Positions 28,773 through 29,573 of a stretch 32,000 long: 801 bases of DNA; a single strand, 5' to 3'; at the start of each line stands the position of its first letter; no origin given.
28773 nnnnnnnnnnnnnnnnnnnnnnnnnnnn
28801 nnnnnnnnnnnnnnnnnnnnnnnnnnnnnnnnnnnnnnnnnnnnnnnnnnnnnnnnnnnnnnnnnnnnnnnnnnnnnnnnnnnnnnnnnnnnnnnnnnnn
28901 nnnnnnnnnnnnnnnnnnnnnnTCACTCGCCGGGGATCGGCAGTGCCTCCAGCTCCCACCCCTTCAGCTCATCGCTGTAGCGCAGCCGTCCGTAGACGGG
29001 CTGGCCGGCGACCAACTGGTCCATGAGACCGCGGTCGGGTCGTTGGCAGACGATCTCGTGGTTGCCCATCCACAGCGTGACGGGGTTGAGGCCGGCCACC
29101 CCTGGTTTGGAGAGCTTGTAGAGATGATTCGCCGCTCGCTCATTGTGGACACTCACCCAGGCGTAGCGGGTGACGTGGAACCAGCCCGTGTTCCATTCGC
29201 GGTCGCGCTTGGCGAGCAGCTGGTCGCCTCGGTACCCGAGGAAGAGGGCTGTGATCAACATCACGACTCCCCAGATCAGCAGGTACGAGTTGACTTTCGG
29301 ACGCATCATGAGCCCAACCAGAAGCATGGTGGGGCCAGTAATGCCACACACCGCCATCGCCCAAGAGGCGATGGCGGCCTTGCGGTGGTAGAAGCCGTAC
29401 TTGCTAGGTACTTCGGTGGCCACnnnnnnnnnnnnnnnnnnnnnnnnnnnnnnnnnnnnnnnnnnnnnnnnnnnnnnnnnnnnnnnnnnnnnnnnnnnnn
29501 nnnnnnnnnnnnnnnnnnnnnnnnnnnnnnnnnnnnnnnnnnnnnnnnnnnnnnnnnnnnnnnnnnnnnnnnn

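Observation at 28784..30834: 2-kb high-GC island encoding an SPFH/band-7 protein and a 2-TM partner, wedged between the xth and pyrH promoters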

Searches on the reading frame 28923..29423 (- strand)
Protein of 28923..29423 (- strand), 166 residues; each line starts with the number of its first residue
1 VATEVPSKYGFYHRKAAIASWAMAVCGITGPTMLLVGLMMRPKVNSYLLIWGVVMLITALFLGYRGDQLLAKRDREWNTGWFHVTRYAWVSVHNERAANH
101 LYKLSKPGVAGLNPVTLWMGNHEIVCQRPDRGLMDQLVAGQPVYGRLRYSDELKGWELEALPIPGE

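Call 5: search_protein_families(library=pfam, proteins=[window:28923-29423:-], max_evalue=0.1)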
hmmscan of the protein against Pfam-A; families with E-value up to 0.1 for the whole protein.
window:28923-29423:- (166 aa): 1 family
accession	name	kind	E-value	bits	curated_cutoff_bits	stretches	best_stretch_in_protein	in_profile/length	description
PF19589.4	DUF6095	-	0.021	15.4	23.8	1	25-68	20-64/73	Family of unknown function (DUF6095)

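Call 6: search_protein_families(library=ncbifam, proteins=[window:28923-29423:-], max_evalue=1)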
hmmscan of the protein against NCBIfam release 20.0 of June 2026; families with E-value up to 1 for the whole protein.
window:28923-29423:- (166 aa): 0 families

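Call 8: find_homologous_proteins(query=window:28923-29423:-)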
Query window:28923-29423:- (166 aa): 4 proteins with E <= 0.001 among 51 candidates.
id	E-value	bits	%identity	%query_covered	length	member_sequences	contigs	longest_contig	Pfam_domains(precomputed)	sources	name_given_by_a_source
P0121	2.9e-108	377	98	100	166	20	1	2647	-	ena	-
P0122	1.7e-70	254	65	99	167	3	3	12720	-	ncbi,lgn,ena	-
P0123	1.0e-63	232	63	98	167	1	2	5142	-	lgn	-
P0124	7.5e-60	220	60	100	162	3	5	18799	-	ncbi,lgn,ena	ncbi:MAG: hypothetical protein WBP14_00125 [Candidatus Saccharimonas aalborgensis]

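Call 10: find_encoding_contigs(protein=P0122, flank=6000, max_places=4)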
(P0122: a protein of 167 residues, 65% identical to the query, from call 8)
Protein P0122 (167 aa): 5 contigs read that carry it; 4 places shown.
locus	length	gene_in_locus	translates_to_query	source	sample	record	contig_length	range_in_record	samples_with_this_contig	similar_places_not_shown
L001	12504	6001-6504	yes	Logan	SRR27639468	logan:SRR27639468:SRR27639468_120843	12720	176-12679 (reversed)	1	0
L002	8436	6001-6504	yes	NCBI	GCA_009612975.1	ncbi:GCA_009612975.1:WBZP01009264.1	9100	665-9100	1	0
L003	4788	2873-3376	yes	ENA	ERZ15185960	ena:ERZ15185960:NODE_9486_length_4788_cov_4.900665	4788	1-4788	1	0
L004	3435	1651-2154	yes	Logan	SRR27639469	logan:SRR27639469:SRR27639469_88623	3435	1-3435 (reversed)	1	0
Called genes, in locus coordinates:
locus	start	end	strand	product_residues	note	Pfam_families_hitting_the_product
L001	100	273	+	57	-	-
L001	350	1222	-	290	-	PF13641:Glyco_tranf_2_3, PF00535:Glycos_transf_2, PF13632:Glyco_trans_2_3 (weak)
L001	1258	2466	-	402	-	PF13439:Glyco_transf_4, PF13579:Glyco_trans_4_4, PF00534:Glycos_transf_1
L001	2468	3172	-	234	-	PF00696:AA_kinase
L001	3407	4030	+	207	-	-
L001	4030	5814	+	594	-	-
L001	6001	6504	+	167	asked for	-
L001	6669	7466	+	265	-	PF03372:Exo_endo_phos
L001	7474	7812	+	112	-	PF10805:DUF2730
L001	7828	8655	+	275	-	PF02557:VanY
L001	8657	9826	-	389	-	PF09587:PGA_cap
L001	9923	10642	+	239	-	-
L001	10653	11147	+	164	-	PF00293:NUDIX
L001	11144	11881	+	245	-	PF00702:Hydrolase, PF08282:Hydrolase_3 (faint), PF12710:HAD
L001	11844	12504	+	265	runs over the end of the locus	-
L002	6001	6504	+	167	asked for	-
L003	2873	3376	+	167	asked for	-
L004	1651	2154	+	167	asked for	-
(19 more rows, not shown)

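Call 11: find_encoding_contigs(protein=P0124, flank=6000, max_places=4)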
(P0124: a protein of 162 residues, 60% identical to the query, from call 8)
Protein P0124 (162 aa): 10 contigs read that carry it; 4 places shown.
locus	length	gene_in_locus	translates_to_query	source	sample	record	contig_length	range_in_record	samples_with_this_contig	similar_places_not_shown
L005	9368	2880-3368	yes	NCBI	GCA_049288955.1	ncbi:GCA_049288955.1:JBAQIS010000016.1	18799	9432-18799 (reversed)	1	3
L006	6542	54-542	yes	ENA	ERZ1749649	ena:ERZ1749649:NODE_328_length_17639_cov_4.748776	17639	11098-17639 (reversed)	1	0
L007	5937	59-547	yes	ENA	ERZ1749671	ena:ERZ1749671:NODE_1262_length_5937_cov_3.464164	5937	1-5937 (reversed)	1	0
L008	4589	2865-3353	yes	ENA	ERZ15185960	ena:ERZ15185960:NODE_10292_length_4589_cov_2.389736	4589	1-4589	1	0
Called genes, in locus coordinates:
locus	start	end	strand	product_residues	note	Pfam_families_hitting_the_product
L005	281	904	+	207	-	-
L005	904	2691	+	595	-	-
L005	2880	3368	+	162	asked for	-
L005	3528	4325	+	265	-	PF03372:Exo_endo_phos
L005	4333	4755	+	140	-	-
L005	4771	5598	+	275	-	PF02557:VanY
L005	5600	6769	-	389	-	PF09587:PGA_cap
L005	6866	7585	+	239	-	-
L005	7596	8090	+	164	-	PF00293:NUDIX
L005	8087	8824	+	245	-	PF00702:Hydrolase, PF08282:Hydrolase_3 (faint), PF12710:HAD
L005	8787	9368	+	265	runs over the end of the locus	-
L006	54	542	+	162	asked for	-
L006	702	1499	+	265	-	PF03372:Exo_endo_phos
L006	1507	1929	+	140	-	-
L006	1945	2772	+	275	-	PF02557:VanY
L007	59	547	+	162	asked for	-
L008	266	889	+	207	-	-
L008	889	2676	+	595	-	-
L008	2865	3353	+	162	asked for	-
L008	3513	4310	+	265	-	PF03372:Exo_endo_phos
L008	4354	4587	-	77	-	?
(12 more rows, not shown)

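Call 26: search_protein_representatives(alignment_id=A2)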
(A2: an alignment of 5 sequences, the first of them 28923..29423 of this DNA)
Query: 5 sequences, 166 profile positions. Proteins with E-value up to 0.001 (for the whole library): 1; up to 1e-10: 1; up to 1e-30: 1. The best 1 are listed.
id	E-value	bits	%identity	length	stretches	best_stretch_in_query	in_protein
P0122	3.5e-95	332.8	-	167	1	1-166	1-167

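Call 34: predict_structure(alignment_id=A2)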
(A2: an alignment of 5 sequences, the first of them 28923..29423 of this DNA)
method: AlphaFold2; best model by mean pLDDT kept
length: 166 residues; sequences in the alignment: 5
mean_pLDDT: 60.3   pTM: 0.38
mean pLDDT of the five models: 60.3, 59.7, 56.8, 56.2, 55.5
residues with pLDDT >= 90: 0; 70-90: 47; 50-70: 70; < 50: 49
segments of 3 or more residues with pLDDT < 50: 1-9, 77-81, 86-88, 90-114, 120-122, 164-166
pLDDT, mean of each block of 10 residues (from residue 1): 38 67 78 80 76 82 72 53 50 43 42 47 56 63 60 63 52
secondary structure, 60 per line:
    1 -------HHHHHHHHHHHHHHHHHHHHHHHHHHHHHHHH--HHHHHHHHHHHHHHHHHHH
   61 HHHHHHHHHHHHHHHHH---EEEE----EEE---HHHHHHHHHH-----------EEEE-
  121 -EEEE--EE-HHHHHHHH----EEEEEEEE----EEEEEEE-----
elements in order: H8-39 H42-77 E81-84 E89-91 H95-104 E116-119 E122-125 H131-138 E143-150 E155-161

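Call 35: search_protein_families(library=pfam, proteins=[L001:3407-4030:+, L001:4030-5814:+], max_evalue=1)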
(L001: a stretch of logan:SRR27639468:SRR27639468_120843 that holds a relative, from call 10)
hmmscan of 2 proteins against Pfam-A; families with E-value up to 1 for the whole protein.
L001:3407-4030:+ (207 aa): 2 families
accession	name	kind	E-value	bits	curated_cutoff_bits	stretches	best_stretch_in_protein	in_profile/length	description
PF24281.2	HVO_2928_N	-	0.19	11.7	27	1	99-166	90-156/168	HVO_2928, N-terminal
PF18367.6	Rv2175c_C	-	0.23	12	26.4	1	179-201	18-40/56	Rv2175c C-terminal domain of unknown function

L001:4030-5814:+ (594 aa): 0 families

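Call 36: find_homologous_proteins(query=L001:4030-5814:+)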
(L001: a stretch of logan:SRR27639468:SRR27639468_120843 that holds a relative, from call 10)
Query L001:4030-5814:+ (594 aa): 15 proteins with E <= 0.001 among 8000 candidates.
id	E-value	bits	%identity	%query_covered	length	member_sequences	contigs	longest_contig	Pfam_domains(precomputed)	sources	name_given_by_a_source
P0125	0.0e+0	1281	95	100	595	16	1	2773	-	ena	-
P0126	1.6e-166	573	47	99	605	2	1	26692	-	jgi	jgi:hypothetical protein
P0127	1.9e-149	517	45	99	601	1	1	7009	-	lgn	-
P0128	2.0e-147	510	45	98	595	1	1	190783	-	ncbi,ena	-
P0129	4.4e-141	489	42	99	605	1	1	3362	-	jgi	jgi:hypothetical protein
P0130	6.5e-134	466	42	99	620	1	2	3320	-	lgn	-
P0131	1.5e-125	438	40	98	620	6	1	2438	-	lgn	-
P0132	1.3e-123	432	42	93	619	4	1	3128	-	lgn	-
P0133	2.7e-122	427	41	94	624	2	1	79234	-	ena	-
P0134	2.3e-115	404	39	99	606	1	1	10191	-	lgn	-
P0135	1.2e-111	392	39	99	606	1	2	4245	-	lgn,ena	-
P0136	4.3e-107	377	38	98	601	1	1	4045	-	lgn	-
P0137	5.0e-106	374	36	98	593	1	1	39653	-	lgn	-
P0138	5.8e-106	373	37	99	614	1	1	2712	-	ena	-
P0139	1.7e-37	147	29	66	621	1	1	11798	-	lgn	-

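Call 37: find_encoding_contigs(protein=P0128, flank=7000, max_places=1)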
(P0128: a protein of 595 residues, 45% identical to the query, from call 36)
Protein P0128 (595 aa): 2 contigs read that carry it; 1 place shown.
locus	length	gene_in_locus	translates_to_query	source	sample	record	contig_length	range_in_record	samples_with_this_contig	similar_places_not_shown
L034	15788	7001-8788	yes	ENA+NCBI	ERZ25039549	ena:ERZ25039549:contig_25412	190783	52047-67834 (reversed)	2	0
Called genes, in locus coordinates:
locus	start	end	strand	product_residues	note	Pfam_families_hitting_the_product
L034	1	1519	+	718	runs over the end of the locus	-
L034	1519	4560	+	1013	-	PF18013:Phage_lysozyme2, PF02557:VanY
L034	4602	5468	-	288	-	PF00696:AA_kinase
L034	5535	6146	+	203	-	-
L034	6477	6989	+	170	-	-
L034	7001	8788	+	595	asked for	-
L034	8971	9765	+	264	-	PF03372:Exo_endo_phos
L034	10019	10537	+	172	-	PF00702:Hydrolase, PF13419:HAD_2, PF13242:Hydrolase_like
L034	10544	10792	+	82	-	PF08002:DUF1697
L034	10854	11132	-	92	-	-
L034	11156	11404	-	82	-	-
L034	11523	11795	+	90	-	-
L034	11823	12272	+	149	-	PF22769:DCD, PF00692:dUTPase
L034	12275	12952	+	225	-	PF00561:Abhydrolase_1, PF12146:Hydrolase_4, PF12697:Abhydrolase_6 (faint), PF03096:Ndr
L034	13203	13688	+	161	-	PF00293:NUDIX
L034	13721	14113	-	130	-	-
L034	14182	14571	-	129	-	PF00254:FKBP_C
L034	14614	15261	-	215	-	-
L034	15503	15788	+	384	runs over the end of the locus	PF00438:S-AdoMet_synt_N, PF02772:S-AdoMet_synt_M, PF02773:S-AdoMet_synt_C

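Call 38: find_encoding_contigs(protein=P0126, flank=7000, max_places=1)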
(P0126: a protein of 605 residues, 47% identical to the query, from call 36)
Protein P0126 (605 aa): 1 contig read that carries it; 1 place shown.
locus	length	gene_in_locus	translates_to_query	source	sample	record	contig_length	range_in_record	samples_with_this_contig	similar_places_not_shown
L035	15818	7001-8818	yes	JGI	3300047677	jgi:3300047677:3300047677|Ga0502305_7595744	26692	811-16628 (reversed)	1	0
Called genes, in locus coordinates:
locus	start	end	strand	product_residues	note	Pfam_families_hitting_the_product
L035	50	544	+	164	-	PF01569:PAP2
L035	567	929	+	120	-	-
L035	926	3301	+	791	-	PF00005:ABC_tran (faint), PF05729:NACHT (faint), PF17871:AAA_lid_9 (weak), PF00158:Sigma54_activat (weak), PF00004:AAA, PF07724:AAA_2, PF07728:AAA_5, PF10431:ClpB_D2-small, +3 more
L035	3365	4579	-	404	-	PF00933:Glyco_hydro_3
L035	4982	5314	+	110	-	-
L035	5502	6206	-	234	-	PF00696:AA_kinase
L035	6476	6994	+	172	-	-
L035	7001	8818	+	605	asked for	-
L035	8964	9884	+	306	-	PF03372:Exo_endo_phos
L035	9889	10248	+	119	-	-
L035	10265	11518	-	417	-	PF02812:ELFV_dehydrog_N, PF00208:ELFV_dehydrog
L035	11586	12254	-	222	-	PF00175:NAD_binding_1 (weak)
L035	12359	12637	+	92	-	PF12840:HTH_20 (weak), PF01022:HTH_5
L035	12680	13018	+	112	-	PF00085:Thioredoxin, PF08534:Redoxin (faint), PF14595:Thioredoxin_9 (weak), PF13098:Thioredoxin_2, PF13905:Thioredoxin_8 (faint)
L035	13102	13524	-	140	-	PF03479:PCC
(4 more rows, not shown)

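Call 42: search_solved_structures(query=A2, max_evalue=10)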
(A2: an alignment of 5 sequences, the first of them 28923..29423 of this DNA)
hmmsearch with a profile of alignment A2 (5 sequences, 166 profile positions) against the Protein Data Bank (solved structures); distinct sequences matched with E-value up to 10: 28.
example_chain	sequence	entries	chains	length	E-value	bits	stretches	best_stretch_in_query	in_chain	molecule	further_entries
9fg0_A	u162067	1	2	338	0.51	13.5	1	20-108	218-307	Gamma-aminobutyric acid receptor subunit alpha-1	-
9qjx_A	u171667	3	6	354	0.51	13.5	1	20-108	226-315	Gamma-aminobutyric acid receptor subunit alpha-2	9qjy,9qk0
7t0w_B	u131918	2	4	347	0.53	13.4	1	20-108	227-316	Gamma-aminobutyric acid receptor subunit alpha-1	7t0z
9qjr_A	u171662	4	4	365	0.54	13.4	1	20-108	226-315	Gamma-aminobutyric acid receptor subunit alpha-2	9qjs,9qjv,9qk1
6d6t_B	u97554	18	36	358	0.57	13.3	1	20-108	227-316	Gamma-aminobutyric acid receptor subunit alpha-1,Gamma-aminobutyric acid receptor subunit | Gamma-aminobutyric acid receptor subunit alpha-1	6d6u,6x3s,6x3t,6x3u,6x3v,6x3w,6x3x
8bgi_A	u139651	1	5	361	0.58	13.3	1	20-108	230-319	Gamma-aminobutyric acid receptor subunit alpha-5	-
7pbd_A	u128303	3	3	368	0.6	13.2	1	20-108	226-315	Gamma-aminobutyric acid receptor subunit alpha-1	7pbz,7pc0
6a96_A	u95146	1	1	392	0.63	13.2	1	20-108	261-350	Gamma-aminobutyric acid receptor subunit alpha-5,Gamma-aminobutyric acid receptor subunit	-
9qjp_A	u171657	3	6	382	0.72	13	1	20-108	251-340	Gamma-aminobutyric acid receptor subunit alpha-3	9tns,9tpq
9tnb_A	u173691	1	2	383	0.73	13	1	20-108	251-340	Gamma-aminobutyric acid receptor subunit alpha-3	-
7pbd_D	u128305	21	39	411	0.74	12.9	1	20-108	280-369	Gamma-aminobutyric acid receptor subunit alpha-1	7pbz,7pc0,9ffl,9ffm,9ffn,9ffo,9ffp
9qjq_A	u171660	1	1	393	0.76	12.9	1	20-108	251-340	Gamma-aminobutyric acid receptor subunit alpha-3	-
5o8f_A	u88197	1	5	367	0.78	12.9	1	25-108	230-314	Gamma-aminobutyric acid receptor subunit beta-3,Gamma-aminobutyric acid receptor subunit a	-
5ojm_A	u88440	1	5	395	0.85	12.7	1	25-108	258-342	Human GABAA receptor chimera beta3-alpha5,Gamma-aminobutyric acid receptor subunit beta-3,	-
5osa_A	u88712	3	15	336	1.3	12.1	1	15-108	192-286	Proton-gated ion channel,Gamma-aminobutyric acid receptor subunit alpha-1,Gamma-aminobutyr | Proton-gated ion channel,Gamma-aminobutyric acid receptor subunit a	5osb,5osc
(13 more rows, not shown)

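Call 59: search_protein_families(library=padloc, proteins=[window:28923-29423:-, L001:3407-4030:+, L001:4030-5814:+], max_evalue=0.01)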
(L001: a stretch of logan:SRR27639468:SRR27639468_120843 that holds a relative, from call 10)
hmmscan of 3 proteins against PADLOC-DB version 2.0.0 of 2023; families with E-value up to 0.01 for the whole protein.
window:28923-29423:- (166 aa): 0 families

L001:3407-4030:+ (207 aa): 0 families

L001:4030-5814:+ (594 aa): 0 families

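Call 60: search_protein_families(library=phrogs, proteins=[window:28923-29423:-, L001:3407-4030:+, L001:4030-5814:+], max_evalue=0.01)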
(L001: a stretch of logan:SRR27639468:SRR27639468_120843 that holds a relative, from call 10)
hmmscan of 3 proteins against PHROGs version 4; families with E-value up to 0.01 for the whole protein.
window:28923-29423:- (166 aa): 0 families

L001:3407-4030:+ (207 aa): 0 families

L001:4030-5814:+ (594 aa): 0 families
